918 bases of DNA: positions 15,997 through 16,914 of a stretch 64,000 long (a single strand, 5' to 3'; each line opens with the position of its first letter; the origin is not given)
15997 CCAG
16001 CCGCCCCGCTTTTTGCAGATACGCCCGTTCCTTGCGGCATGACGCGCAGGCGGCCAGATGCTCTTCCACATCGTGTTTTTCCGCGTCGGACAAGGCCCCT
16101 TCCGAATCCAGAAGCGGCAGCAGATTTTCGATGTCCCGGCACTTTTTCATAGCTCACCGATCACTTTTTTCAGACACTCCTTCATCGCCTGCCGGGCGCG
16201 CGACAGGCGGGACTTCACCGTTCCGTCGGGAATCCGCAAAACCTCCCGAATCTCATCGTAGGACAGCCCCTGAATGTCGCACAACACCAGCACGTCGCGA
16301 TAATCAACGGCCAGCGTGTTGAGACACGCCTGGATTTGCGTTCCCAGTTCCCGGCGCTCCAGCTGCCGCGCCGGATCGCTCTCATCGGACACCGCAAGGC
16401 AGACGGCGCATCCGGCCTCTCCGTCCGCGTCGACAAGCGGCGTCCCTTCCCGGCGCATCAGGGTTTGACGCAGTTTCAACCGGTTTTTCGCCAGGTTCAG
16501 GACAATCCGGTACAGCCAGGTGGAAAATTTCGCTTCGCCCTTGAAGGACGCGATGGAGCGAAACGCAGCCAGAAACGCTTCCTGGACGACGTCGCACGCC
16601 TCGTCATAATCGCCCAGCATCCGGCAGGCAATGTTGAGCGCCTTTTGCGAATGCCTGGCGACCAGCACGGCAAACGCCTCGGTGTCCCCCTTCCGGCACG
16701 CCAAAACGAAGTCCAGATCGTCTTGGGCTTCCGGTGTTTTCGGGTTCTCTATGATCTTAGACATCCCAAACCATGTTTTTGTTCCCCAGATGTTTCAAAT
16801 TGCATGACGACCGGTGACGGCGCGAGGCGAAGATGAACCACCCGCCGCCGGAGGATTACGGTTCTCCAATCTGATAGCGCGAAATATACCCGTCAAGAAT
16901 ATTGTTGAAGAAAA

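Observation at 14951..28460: Recurrent intergenic 9-mer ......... (core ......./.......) linking two accessory operons: candidate regulon motif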

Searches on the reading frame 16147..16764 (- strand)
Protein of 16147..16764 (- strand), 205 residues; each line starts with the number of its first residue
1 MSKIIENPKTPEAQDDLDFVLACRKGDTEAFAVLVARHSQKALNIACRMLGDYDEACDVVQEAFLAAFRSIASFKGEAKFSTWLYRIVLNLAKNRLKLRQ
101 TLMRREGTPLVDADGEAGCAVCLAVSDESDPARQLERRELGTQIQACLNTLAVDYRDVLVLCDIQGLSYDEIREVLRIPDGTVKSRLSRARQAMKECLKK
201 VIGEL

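Call 10: search_protein_families(library=pfam, proteins=[window:16147-16764:-])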
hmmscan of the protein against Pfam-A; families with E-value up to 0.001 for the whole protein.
window:16147-16764:- (205 aa): 3 families
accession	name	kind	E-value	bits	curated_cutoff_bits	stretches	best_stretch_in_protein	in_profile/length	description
PF04542.20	Sigma70_r2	-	7e-17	61.4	24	1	34-98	1-67/71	Sigma-70 region 2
PF08281.18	Sigma70_r4_2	-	2.5e-16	59.5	25.7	1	143-194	3-54/54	Sigma-70, region 4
PF04545.22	Sigma70_r4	-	2.9e-08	33.5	24.1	1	148-196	2-50/50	Sigma-70, region 4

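Call 16: find_encoding_contigs(protein=window:16147-16764:-, flank=10000, max_places=10)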
Protein window:16147-16764:- (205 aa): 1 contig read that carries it; 1 place shown.
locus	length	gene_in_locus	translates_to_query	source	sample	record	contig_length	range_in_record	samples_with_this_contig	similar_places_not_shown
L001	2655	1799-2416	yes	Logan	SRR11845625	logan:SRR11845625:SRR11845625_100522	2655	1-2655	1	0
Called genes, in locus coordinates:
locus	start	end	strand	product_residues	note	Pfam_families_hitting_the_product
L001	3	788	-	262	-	?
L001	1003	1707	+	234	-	-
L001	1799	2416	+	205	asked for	PF04542:Sigma70_r2, PF08281:Sigma70_r4_2, PF04545:Sigma70_r4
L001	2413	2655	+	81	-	?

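Call 22: find_homologous_proteins(query=window:16147-16764:-, max_evalue=1e-10)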
Query window:16147-16764:- (205 aa): 7448 proteins with E <= 1e-10 among 8000 candidates; the best 120 are listed.
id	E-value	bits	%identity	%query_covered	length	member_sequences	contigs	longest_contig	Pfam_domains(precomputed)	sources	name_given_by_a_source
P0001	6.6e-129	445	100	100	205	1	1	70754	PF04545.23,PF04542.21,PF08281.19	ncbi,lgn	-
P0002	2.6e-98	345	77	100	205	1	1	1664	PF04545.23,PF04542.21,PF08281.19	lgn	-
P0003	1.3e-91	323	73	100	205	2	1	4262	PF04545.23,PF04542.21,PF08281.19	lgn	-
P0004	7.9e-90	318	71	100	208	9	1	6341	PF07638.18,PF04545.23,PF04542.21,PF08281.19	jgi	-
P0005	1.6e-89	317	72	100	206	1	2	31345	PF07638.18,PF04545.23,PF04542.21,PF08281.19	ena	-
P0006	6.1e-89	315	71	100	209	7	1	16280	PF04545.23,PF04542.21,PF08281.19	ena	-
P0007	2.6e-88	313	72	100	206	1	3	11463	PF04545.23,PF04542.21,PF08281.19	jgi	-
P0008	6.2e-88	311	71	100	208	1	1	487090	PF04545.23,PF04542.21,PF08281.19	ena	-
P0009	3.9e-87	309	70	100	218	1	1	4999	PF04545.23,PF04542.21,PF08281.19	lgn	-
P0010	7.9e-87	308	69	100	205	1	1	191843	PF04545.23,PF04542.21,PF08281.19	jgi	-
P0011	1.4e-86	307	70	100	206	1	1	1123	PF07638.18,PF04545.23,PF04542.21,PF08281.19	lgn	-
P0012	1.6e-86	307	70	100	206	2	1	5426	PF07638.18,PF04545.23,PF04542.21,PF08281.19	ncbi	-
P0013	3.6e-86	306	71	100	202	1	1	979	PF04545.23,PF04542.21,PF08281.19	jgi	jgi:RNA polymerase sigma-70 factor (ECF subfamily)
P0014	1.2e-85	304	69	100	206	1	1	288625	PF04545.23,PF04542.21,PF08281.19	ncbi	ncbi:MAG: sigma-70 family RNA polymerase sigma factor [Deltaproteobacteria bacterium]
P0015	5.8e-85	302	69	100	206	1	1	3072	PF07638.18,PF04545.23,PF04542.21,PF08281.19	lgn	-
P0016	8.5e-85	301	69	100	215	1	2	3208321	PF07638.18,PF04545.23,PF04542.21,PF08281.19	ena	-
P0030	3.2e-81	289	66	100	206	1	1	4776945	PF07638.18,PF04545.23,PF04542.21,PF08281.19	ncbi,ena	-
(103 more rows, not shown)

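Call 24: find_encoding_contigs(protein=P0008, flank=10000, max_places=2)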
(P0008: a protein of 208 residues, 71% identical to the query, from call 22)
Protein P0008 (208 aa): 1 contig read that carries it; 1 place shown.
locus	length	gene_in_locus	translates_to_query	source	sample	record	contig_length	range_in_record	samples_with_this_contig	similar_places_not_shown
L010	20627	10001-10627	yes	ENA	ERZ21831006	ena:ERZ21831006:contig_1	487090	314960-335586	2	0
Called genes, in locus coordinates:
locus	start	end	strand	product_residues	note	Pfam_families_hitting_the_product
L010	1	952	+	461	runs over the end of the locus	PF01225:Mur_ligase, PF08245:Mur_ligase_M, PF02875:Mur_ligase_C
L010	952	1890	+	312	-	PF01565:FAD_binding_4, PF02873:MurB_C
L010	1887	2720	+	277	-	PF08478:POTRA_1, PF03799:FtsQ_DivIB_C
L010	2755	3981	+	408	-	PF11104:PilM_2 (faint), PF14450:FtsA (weak), PF02491:SHS2_FTSA, PF06277:EutA (weak), PF06723:MreB_Mbl, PF14450:FtsA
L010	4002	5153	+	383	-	PF00091:Tubulin, PF12327:FtsZ_C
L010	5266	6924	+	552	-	PF19864:Radical_SAM_N2, PF04055:Radical_SAM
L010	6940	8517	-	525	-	PF13191:AAA_16 (faint), PF13401:AAA_22, PF05036:SPOR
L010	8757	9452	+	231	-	PF08244:Glyco_hydro_32C (weak)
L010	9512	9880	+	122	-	-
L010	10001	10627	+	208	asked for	PF04542:Sigma70_r2, PF04545:Sigma70_r4, PF08281:Sigma70_r4_2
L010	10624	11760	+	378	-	PF13490:zf-HC2, PF10039:DUF2275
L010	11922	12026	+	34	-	-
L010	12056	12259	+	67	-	-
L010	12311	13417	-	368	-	PF00989:PAS (weak), PF13188:PAS_8 (faint), PF13426:PAS_9 (weak), PF08447:PAS_3 (weak), PF00989:PAS, PF08448:PAS_4, PF13426:PAS_9, PF08447:PAS_3 (weak)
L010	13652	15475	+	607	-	PF02705:K_trans, PF22776:K_trans_C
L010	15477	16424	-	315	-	PF01545:Cation_efflux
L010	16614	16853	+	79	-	-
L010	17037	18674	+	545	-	PF00005:ABC_tran, PF02463:SMC_N (faint), PF13476:AAA_23 (faint), PF13304:AAA_21 (faint), PF13604:AAA_30 (faint), PF12848:ABC_tran_Xtn, PF00005:ABC_tran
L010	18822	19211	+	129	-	PF09719:C_GCAxxG_C_C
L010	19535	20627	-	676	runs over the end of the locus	PF00072:Response_reg, PF13379:NMT1_2, PF01584:CheW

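Call 25: find_encoding_contigs(protein=P0010, flank=10000, max_places=2)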
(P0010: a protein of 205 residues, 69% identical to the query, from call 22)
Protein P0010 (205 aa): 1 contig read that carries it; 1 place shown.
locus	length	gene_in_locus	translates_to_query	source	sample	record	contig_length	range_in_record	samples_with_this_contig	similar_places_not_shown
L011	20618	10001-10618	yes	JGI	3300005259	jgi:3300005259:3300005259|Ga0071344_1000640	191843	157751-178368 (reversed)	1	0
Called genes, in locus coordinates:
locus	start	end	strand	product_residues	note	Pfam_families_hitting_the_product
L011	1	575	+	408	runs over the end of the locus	PF14450:FtsA, PF02491:SHS2_FTSA, PF06277:EutA, PF11104:PilM_2 (weak), PF06723:MreB_Mbl, PF14450:FtsA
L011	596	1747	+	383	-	PF00091:Tubulin, PF12327:FtsZ_C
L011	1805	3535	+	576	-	PF19864:Radical_SAM_N2, PF04055:Radical_SAM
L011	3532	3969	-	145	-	PF01467:CTP_transf_like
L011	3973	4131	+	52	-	-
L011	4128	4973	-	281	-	PF08668:HDOD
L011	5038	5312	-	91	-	-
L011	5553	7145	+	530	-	PF02310:B12-binding, PF04055:Radical_SAM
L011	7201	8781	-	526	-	PF13191:AAA_16 (weak), PF13401:AAA_22, PF05036:SPOR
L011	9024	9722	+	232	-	PF08244:Glyco_hydro_32C (weak)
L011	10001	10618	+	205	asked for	PF04542:Sigma70_r2, PF08281:Sigma70_r4_2, PF04545:Sigma70_r4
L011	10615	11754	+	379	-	PF13490:zf-HC2, PF10039:DUF2275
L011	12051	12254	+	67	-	-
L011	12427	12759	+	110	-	-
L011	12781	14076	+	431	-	PF00188:CAP, PF01670:Glyco_hydro_12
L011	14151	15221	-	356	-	PF00989:PAS, PF13188:PAS_8 (faint), PF08447:PAS_3 (weak), PF00989:PAS, PF08448:PAS_4, PF13426:PAS_9, PF08447:PAS_3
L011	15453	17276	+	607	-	PF02705:K_trans, PF22776:K_trans_C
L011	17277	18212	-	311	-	PF01545:Cation_efflux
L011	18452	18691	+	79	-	-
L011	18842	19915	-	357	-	PF03358:FMN_red, PF02036:SCP2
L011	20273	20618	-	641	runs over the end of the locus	-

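Call 26: find_encoding_contigs(protein=P0005, flank=10000, max_places=2)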
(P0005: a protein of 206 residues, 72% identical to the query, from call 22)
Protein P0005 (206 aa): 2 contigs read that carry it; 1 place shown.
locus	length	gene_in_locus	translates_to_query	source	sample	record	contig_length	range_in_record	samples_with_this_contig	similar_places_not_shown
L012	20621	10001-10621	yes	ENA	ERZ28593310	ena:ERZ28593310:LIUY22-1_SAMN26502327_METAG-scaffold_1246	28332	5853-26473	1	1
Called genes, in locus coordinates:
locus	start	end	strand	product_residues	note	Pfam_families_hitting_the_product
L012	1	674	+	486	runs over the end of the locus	-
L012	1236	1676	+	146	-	-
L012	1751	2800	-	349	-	-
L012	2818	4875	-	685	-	-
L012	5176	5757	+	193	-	PF08668:HDOD, PF18019:Cas3_HD (weak), PF01966:HD, PF08668:HDOD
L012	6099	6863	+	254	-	PF00378:ECH_1, PF16113:ECH_2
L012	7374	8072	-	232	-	PF18737:HEPN_MAE_28990, PF18735:HEPN_RiboL-PSP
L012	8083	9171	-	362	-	PF03235:GmrSD_N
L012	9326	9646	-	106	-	PF01909:NTP_transf_2, PF18765:Polbeta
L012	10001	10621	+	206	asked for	PF07638:Sigma70_ECF (faint), PF04542:Sigma70_r2, PF08281:Sigma70_r4_2, PF04545:Sigma70_r4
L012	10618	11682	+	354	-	PF13490:zf-HC2, PF10039:DUF2275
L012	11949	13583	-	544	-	PF00005:ABC_tran, PF02463:SMC_N (faint), PF13304:AAA_21 (faint), PF12848:ABC_tran_Xtn, PF00005:ABC_tran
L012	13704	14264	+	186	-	PF02036:SCP2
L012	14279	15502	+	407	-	PF00557:Peptidase_M24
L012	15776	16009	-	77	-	PF00072:Response_reg (weak)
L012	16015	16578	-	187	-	PF00989:PAS, PF13188:PAS_8 (weak), PF13426:PAS_9 (weak), PF08447:PAS_3 (weak), PF02518:HATPase_c (weak)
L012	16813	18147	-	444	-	PF00520:Ion_trans, PF07885:Ion_trans_2, PF00027:cNMP_binding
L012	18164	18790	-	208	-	PF13189:Cytidylate_kin2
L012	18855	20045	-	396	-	PF00083:Sugar_tr, PF07690:MFS_1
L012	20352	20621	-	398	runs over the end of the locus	-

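Call 38: find_encoding_contigs(protein=P0014, flank=10000, max_places=1)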
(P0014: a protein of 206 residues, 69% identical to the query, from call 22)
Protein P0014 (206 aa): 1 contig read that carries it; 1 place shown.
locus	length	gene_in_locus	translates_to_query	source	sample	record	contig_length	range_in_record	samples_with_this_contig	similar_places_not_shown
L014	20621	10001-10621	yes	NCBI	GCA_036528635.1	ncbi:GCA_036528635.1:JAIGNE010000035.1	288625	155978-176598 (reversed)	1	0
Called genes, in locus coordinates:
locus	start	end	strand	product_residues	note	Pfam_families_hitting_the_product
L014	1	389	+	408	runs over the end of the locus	PF14450:FtsA (weak), PF02491:SHS2_FTSA, PF06277:EutA (weak), PF11104:PilM_2 (weak), PF06723:MreB_Mbl, PF14450:FtsA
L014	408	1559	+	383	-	PF00091:Tubulin, PF12327:FtsZ_C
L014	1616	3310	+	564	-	PF19864:Radical_SAM_N2, PF04055:Radical_SAM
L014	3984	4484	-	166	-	-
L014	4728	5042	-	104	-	PF01381:HTH_3 (weak)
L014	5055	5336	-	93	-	PF05015:HigB-like_toxin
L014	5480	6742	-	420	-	PF16822:ALGX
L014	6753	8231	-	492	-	PF03062:MBOAT, PF13813:MBOAT_2 (weak)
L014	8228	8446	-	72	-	-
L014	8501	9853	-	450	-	PF04909:Amidohydro_2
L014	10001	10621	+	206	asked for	PF04542:Sigma70_r2, PF08281:Sigma70_r4_2, PF04545:Sigma70_r4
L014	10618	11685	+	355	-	PF13490:zf-HC2, PF10039:DUF2275 (weak)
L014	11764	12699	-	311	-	PF01734:Patatin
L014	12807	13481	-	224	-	PF13549:ATP-grasp_5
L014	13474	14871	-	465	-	PF02629:CoA_binding, PF13380:CoA_binding_2, PF13607:Succ_CoA_lig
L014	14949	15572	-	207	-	PF00440:TetR_N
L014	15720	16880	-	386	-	PF00990:GGDEF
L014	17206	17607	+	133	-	PF02036:SCP2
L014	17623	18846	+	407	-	PF00557:Peptidase_M24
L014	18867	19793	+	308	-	PF04055:Radical_SAM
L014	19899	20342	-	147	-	PF04945:YHS (weak)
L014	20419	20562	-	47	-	-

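Call 39: find_encoding_contigs(protein=P0016, flank=10000, max_places=1)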
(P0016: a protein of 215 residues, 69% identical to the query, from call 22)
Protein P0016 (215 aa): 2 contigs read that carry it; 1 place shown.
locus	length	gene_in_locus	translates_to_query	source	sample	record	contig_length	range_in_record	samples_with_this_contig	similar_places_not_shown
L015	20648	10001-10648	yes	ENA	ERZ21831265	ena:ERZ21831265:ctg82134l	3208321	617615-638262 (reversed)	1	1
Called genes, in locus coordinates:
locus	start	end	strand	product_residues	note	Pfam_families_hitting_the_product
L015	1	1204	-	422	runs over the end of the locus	PF00108:Thiolase_N, PF02803:Thiolase_C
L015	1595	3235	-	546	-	PF00390:malic, PF03949:Malic_M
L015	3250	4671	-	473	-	PF00682:HMGL-like, PF02436:PYC_OADA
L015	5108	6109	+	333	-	PF00682:HMGL-like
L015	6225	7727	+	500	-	PF00501:AMP-binding, PF13193:AMP-binding_C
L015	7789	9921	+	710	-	PF01642:MM_CoA_mutase, PF02310:B12-binding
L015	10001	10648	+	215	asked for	PF07638:Sigma70_ECF (faint), PF04542:Sigma70_r2, PF08281:Sigma70_r4_2, PF04545:Sigma70_r4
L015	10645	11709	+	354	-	PF13490:zf-HC2, PF10039:DUF2275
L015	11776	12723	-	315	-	PF01734:Patatin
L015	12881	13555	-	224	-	PF13549:ATP-grasp_5, PF02786:CPSase_L_D2 (weak), PF08442:ATP-grasp_2 (weak)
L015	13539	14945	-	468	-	PF02629:CoA_binding, PF13380:CoA_binding_2, PF13607:Succ_CoA_lig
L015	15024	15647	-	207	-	PF00440:TetR_N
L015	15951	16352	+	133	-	PF02036:SCP2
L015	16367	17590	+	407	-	PF00557:Peptidase_M24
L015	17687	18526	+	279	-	PF04055:Radical_SAM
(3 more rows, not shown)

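Call 40: find_encoding_contigs(protein=P0030, flank=10000, max_places=1)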
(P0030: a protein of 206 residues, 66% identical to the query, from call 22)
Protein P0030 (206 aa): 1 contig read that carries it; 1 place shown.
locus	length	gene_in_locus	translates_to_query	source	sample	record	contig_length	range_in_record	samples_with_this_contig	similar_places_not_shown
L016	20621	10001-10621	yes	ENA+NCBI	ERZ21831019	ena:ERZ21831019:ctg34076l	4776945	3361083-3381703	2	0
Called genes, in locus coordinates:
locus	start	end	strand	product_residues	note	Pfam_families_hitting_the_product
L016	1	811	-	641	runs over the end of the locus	PF00009:GTP_EFTU, PF01926:MMR_HSR1 (faint), PF13238:AAA_18 (faint), PF13671:AAA_33 (faint), PF03144:GTP_EFTU_D2 (weak), PF22594:GTP-eEF1A_C, PF01583:APS_kinase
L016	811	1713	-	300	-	PF01507:PAPS_reduct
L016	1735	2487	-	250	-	PF01925:TauE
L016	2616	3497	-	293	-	PF14305:ATPgrasp_TupA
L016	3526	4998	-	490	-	PF13353:Fer4_12, PF04055:Radical_SAM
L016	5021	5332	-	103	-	PF05402:PqqD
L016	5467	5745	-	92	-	-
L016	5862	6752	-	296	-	PF12146:Hydrolase_4, PF00561:Abhydrolase_1 (weak), PF12697:Abhydrolase_6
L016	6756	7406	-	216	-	PF03006:HlyIII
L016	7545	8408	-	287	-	-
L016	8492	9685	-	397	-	PF04909:Amidohydro_2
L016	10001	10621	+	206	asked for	PF07638:Sigma70_ECF (weak), PF04542:Sigma70_r2, PF08281:Sigma70_r4_2, PF04545:Sigma70_r4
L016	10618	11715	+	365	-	PF13490:zf-HC2, PF10039:DUF2275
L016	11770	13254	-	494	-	PF05598:DUF772, PF01609:DDE_Tnp_1 (weak), PF13751:DDE_Tnp_1_6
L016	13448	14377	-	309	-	PF01734:Patatin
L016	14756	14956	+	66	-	PF00313:CSD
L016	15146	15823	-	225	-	PF13549:ATP-grasp_5, PF08442:ATP-grasp_2 (faint)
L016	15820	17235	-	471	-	PF02629:CoA_binding (weak), PF13380:CoA_binding_2, PF13607:Succ_CoA_lig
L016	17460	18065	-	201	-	PF00440:TetR_N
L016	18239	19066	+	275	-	PF03783:CsgG, PF17680:FlgO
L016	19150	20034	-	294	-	-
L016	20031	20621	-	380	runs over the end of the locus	PF00990:GGDEF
